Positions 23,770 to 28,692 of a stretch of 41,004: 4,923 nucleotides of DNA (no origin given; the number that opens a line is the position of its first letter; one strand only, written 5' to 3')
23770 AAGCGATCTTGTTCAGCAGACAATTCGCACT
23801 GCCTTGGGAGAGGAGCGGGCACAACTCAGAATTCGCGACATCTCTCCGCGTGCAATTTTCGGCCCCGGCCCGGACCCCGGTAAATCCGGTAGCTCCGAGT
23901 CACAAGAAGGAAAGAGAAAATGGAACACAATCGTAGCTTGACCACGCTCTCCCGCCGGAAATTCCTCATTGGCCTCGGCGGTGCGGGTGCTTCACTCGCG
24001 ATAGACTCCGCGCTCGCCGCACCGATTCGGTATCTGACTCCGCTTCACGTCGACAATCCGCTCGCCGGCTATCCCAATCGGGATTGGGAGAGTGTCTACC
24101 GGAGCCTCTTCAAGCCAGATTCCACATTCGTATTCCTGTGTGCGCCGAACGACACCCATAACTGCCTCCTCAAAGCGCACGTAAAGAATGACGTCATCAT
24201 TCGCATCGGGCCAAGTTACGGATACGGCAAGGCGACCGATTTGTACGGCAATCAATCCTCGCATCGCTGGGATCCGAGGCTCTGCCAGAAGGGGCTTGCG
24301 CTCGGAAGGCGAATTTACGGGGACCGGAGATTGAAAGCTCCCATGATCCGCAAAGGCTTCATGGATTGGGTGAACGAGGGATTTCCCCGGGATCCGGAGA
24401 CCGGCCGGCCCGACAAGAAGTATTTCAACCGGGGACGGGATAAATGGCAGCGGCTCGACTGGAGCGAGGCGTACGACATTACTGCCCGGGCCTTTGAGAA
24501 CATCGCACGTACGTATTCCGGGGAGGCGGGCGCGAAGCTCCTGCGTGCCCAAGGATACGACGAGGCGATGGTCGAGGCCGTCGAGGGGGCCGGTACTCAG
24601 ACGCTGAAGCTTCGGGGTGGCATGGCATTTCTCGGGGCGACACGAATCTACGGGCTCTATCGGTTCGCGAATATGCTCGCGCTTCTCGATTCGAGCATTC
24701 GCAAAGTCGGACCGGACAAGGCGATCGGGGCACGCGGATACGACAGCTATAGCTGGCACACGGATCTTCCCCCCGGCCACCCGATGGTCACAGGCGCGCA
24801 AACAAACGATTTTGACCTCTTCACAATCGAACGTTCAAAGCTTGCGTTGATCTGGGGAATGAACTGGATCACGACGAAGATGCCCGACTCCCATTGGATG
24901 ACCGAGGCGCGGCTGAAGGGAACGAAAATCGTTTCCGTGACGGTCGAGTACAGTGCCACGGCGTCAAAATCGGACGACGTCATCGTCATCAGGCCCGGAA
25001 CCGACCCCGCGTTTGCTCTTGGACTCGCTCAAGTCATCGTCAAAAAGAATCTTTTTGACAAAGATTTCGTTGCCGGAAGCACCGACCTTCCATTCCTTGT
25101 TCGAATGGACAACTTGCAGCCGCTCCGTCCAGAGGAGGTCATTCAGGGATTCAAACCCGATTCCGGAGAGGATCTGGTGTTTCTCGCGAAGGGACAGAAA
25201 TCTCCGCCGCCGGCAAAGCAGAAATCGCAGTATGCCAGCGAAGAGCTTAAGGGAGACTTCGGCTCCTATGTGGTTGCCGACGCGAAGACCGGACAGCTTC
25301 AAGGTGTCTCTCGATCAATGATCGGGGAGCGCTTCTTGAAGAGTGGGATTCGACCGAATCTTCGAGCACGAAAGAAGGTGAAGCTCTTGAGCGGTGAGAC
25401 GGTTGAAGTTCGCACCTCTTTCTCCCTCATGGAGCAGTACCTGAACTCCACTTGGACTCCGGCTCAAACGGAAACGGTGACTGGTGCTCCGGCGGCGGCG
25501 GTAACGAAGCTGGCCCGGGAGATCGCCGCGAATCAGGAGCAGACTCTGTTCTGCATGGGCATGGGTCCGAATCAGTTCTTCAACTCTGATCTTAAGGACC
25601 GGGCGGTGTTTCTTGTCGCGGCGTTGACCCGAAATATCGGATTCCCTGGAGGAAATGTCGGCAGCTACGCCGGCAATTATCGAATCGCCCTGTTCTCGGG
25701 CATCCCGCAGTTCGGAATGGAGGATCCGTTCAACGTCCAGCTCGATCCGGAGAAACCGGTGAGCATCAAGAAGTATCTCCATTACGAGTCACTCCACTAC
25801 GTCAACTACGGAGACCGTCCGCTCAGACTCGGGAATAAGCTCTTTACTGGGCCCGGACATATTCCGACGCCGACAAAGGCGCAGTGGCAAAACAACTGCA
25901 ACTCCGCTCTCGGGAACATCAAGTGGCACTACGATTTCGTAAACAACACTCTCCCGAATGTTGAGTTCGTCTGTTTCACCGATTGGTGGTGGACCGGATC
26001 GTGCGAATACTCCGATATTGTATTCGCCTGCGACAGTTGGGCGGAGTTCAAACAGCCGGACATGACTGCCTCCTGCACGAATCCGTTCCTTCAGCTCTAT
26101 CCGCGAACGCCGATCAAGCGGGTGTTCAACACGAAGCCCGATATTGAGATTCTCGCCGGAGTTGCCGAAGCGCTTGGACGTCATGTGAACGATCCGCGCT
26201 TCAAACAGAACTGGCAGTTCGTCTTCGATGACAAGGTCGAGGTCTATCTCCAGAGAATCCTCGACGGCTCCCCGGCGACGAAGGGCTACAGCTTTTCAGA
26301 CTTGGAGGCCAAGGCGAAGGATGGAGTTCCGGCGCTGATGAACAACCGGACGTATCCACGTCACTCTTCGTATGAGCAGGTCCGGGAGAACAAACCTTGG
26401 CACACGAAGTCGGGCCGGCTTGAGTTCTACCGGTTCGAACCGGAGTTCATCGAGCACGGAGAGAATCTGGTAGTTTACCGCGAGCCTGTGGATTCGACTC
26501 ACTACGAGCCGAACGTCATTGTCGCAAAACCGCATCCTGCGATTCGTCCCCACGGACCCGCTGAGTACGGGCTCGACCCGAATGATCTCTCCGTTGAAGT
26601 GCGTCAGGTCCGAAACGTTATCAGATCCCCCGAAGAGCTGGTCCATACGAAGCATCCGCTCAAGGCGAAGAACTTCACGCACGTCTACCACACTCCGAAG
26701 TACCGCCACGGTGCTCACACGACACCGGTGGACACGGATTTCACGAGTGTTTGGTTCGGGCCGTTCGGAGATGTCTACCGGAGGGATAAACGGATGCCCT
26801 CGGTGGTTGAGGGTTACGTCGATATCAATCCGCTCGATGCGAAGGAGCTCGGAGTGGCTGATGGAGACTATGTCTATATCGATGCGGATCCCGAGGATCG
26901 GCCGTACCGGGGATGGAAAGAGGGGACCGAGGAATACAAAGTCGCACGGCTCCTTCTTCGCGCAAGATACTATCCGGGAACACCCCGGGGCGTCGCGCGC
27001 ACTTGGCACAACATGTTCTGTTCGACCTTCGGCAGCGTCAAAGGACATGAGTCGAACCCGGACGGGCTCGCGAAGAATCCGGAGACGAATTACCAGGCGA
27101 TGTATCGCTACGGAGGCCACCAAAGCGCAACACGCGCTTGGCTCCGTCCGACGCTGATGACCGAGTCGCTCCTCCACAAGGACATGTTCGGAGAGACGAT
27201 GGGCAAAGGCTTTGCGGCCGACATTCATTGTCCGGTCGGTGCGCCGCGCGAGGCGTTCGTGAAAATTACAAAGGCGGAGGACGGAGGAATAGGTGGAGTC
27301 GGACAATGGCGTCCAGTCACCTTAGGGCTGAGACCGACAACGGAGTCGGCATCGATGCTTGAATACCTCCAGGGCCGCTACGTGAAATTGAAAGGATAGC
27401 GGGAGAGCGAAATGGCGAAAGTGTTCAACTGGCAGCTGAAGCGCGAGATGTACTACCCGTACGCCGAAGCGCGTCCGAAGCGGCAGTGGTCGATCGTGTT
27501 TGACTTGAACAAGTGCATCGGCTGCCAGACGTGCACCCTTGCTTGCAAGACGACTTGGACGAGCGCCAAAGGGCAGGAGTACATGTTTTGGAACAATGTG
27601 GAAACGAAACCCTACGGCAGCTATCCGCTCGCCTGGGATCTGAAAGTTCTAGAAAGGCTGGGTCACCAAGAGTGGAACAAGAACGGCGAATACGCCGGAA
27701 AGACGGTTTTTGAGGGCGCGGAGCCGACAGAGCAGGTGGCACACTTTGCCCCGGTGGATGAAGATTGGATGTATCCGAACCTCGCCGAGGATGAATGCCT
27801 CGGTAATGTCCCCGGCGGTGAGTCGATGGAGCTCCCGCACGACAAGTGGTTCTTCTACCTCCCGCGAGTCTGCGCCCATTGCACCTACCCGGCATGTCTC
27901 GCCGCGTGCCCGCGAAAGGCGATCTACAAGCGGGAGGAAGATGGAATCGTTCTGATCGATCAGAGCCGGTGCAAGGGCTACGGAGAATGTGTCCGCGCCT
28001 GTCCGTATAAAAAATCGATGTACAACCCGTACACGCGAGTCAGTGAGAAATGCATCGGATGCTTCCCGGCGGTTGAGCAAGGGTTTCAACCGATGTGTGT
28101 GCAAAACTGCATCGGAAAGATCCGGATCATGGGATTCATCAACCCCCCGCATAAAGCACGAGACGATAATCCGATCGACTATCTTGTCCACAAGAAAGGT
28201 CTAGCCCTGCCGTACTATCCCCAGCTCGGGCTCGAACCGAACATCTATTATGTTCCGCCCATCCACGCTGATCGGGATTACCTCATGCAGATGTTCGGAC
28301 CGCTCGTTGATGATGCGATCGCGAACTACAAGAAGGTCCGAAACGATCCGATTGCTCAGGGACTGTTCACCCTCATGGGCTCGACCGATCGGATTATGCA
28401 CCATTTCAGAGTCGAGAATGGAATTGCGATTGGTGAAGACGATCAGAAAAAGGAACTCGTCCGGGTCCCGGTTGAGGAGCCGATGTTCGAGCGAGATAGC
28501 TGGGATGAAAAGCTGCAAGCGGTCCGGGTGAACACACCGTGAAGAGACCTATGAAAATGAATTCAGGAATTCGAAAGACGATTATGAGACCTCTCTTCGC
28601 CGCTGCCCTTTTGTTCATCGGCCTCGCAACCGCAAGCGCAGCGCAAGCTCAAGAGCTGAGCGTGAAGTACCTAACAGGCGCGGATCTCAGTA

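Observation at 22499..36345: Self-contained periplasmic NXR/EBDH-type molybdoenzyme island of undetermined substrate, with its own Fe-S regulator and a complete Moco pathway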

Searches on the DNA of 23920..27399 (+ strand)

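Call 58: search_rna_families(sources=[L006, L010, L056, L064, L082, L016], threshold=gathering)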
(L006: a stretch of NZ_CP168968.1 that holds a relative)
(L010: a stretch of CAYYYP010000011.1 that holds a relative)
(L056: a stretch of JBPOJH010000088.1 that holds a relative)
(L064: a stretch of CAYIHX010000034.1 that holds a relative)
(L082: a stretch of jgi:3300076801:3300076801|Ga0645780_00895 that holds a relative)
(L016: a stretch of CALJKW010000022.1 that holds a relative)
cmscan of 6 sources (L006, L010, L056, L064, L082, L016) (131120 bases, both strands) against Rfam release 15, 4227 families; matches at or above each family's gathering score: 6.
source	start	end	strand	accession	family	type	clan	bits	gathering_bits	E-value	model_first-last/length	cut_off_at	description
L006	16117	16233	+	RF01055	Molybdenum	Cis-reg; riboswitch;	-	81.3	36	7.6e-18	1-135/135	no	Molybdenum/Tungsten riboswitch aptamer (Moco RNA motif)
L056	8966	9135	+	RF01055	Molybdenum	Cis-reg; riboswitch;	-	78.9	36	3.8e-17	1-135/135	no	Molybdenum/Tungsten riboswitch aptamer (Moco RNA motif)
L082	16268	16418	+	RF01055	Molybdenum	Cis-reg; riboswitch;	-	74.3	36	8.6e-16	1-135/135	no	Molybdenum/Tungsten riboswitch aptamer (Moco RNA motif)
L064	13949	14093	+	RF01055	Molybdenum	Cis-reg; riboswitch;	-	69.1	36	2.9e-14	1-135/135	no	Molybdenum/Tungsten riboswitch aptamer (Moco RNA motif)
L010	16565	16729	+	RF01055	Molybdenum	Cis-reg; riboswitch;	-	64.9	36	5.1e-13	1-135/135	no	Molybdenum/Tungsten riboswitch aptamer (Moco RNA motif)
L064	50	123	-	RF00005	tRNA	Gene; tRNA;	CL00001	48.1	29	6.7e-07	1-71/71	no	tRNA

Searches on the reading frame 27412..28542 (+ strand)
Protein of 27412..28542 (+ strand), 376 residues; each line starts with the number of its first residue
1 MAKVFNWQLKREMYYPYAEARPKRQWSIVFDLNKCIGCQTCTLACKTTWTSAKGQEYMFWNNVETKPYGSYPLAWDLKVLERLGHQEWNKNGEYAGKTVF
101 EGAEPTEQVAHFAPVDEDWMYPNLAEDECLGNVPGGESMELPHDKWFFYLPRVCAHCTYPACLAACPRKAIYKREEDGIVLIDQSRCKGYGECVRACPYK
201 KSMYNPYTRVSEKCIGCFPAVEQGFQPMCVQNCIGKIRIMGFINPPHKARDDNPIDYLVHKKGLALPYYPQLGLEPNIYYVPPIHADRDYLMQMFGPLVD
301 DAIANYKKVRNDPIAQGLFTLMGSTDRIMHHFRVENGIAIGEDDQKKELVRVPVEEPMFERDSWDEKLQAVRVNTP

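Call 4: search_protein_families(library=pfam, proteins=[window:27412-28542:+], max_evalue=0.01)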
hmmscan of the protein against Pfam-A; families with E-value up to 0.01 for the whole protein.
window:27412-28542:+ (376 aa): 10 families
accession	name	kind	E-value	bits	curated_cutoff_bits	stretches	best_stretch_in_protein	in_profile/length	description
PF13247.11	Fer4_11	-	1.7e-29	102.4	26.2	1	148-241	4-98/100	4Fe-4S dicluster domain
PF12838.12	Fer4_7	-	3e-12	47.2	27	2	154-200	2-51/52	4Fe-4S dicluster domain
PF13237.11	Fer4_10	-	3.1e-12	46.7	25.5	2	151-198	6-53/53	4Fe-4S dicluster domain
PF12797.12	Fer4_2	-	3.1e-09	36.6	24.5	1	26-46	1-21/22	4Fe-4S binding domain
PF13187.11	Fer4_9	-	1.8e-08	34.7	27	2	154-200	2-50/52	4Fe-4S dicluster domain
PF12837.12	Fer4_6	-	6.6e-07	29.4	25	2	28-46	2-20/24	4Fe-4S binding domain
PF00037.32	Fer4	-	2e-05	24.6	21.1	1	28-46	1-19/24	4Fe-4S binding domain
PF14697.11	Fer4_21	-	5.1e-05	23.8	35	0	31-49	4-22/59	4Fe-4S dicluster domain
PF25160.1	LdpA_Fe-S-bd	-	0.00052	20.2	27.6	1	155-201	3-42/49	LdpA Fe-S cluster-binding domain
PF13484.11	Fer4_16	-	0.0044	18.2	30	0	33-45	51-63/66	4Fe-4S double cluster binding domain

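Call 7: search_protein_families(library=ncbifam, proteins=[window:27412-28542:+], max_evalue=0.001)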
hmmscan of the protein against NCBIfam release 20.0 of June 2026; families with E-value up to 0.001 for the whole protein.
window:27412-28542:+ (376 aa): 39 families (the best 25 are shown)
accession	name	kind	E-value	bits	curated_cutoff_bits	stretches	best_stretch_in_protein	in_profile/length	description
TIGR03478.1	DMSO_red_II_bet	subfamily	2e-80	270.1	480.7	1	23-287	1-259/321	DMSO reductase family type II enzyme, iron-sulfur subunit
NF042979.1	EthbenzDh_ebdB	equivalog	6.9e-65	219.2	740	1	21-286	16-280/354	ethylbenzene dehydrogenase subunit beta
TIGR01660.1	narH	equivalog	1.5e-53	181.9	524.05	2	144-243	173-272/492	nitrate reductase subunit beta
NF011569.0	PRK14993.1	equivalog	3.4e-35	121.7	416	2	149-280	95-221/244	tetrathionate reductase subunit TtrB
TIGR02951.1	DMSO_dmsB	equivalog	2.5e-30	105.6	214.1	1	141-242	51-152/161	DMSO/selenate family reductase complex B subunit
TIGR03149.1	cyt_nit_nrfC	equivalog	3.8e-27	95.1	377.6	2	140-283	81-218/225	cytochrome c nitrite reductase Fe-S protein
NF041715.1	arsenate_red_ArrB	equivalog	2.2e-26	92.8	450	3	146-205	49-107/233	arsenate respiratory reductase iron-sulfur subunit ArrB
NF045797.1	DsrO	equivalog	1.2e-23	83.8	200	1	149-281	98-234/235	sulfate reduction electron transfer complex DsrMKJOP subunit DsrO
TIGR01582.1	FDH-beta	equivalog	3.8e-19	68.9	334.7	1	151-310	90-250/283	formate dehydrogenase subunit beta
NF008134.0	PRK10882.1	equivalog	3.4e-16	59.2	263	1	145-236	104-201/329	hydrogenase 2 operon protein HybA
NF007382.0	PRK09898.1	equivalog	1e-15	57.8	213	1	148-220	117-189/208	ferredoxin-like protein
NF045715.1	sulf_resp_HmcB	equivalog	2.8e-15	56.2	420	1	151-234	104-189/307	sulfate respiration complex iron-sulfur protein HmcB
NF041782.1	mnquin_red_QrcC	equivalog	1.4e-14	54.3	400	1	145-209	56-123/239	menaquinone reductase iron-sulfur cluster-binding subunit QrcC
NF038355.1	FDH3_beta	equivalog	1.1e-10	41.8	240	1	153-205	53-104/180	formate dehydrogenase FDH3 subunit beta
TIGR02700.1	flavo_MJ0208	hypoth_equivalog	1.9e-08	33.9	251.35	1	153-200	149-192/234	dihydromethanopterin reductase (acceptor)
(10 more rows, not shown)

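Call 18: search_solved_structures(query=window:27412-28542:+, max_evalue=1e-10, show_alignments=1)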
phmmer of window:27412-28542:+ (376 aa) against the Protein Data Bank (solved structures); distinct sequences matched with E-value up to 1e-10: 12.
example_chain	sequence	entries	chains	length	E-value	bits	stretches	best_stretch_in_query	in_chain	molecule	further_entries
7b04_A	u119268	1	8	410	7e-111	373.9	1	2-342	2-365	Nitrite oxidoreductase subunit B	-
4ydd_B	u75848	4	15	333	9.2e-67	228.6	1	21-288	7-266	DMSO reductase family type II enzyme, iron-sulfur subunit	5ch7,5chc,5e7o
2ivf_B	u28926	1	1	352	3.7e-61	210.1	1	21-286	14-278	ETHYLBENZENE DEHYDROGENASE BETA-SUBUNIT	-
1q16_B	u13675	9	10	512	1.2e-50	175.5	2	121-243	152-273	Respiratory nitrate reductase 1 beta chain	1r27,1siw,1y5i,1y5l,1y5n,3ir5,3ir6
3egw_B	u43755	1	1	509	1.1e-49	172.3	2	121-243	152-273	Respiratory nitrate reductase 1 beta chain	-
1y4z_B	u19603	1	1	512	1.2e-49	172.3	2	121-243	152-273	Respiratory nitrate reductase 1 beta chain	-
2vpw_B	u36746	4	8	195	3.1e-17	65.5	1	149-255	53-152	NRFC PROTEIN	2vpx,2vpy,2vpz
6cz7_B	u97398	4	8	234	4.8e-17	64.9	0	144-208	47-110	4Fe-4S ferredoxin, iron-sulfur binding domain protein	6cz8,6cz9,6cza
4v4c_B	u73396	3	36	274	3.9e-15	58.5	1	149-292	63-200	Pyrogallol hydroxytransferase small subunit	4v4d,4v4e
30gj_B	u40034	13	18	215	2.2e-12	49.5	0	141-234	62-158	Formate dehydrogenase, beta subunit, putative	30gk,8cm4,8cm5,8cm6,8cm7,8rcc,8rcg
8rc8_B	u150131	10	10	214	2.3e-12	49.4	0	141-234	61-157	Formate dehydrogenase, beta subunit, putative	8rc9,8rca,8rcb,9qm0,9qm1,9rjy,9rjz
6sdr_B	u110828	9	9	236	3.3e-12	48.9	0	141-234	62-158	Formate dehydrogenase, beta subunit, putative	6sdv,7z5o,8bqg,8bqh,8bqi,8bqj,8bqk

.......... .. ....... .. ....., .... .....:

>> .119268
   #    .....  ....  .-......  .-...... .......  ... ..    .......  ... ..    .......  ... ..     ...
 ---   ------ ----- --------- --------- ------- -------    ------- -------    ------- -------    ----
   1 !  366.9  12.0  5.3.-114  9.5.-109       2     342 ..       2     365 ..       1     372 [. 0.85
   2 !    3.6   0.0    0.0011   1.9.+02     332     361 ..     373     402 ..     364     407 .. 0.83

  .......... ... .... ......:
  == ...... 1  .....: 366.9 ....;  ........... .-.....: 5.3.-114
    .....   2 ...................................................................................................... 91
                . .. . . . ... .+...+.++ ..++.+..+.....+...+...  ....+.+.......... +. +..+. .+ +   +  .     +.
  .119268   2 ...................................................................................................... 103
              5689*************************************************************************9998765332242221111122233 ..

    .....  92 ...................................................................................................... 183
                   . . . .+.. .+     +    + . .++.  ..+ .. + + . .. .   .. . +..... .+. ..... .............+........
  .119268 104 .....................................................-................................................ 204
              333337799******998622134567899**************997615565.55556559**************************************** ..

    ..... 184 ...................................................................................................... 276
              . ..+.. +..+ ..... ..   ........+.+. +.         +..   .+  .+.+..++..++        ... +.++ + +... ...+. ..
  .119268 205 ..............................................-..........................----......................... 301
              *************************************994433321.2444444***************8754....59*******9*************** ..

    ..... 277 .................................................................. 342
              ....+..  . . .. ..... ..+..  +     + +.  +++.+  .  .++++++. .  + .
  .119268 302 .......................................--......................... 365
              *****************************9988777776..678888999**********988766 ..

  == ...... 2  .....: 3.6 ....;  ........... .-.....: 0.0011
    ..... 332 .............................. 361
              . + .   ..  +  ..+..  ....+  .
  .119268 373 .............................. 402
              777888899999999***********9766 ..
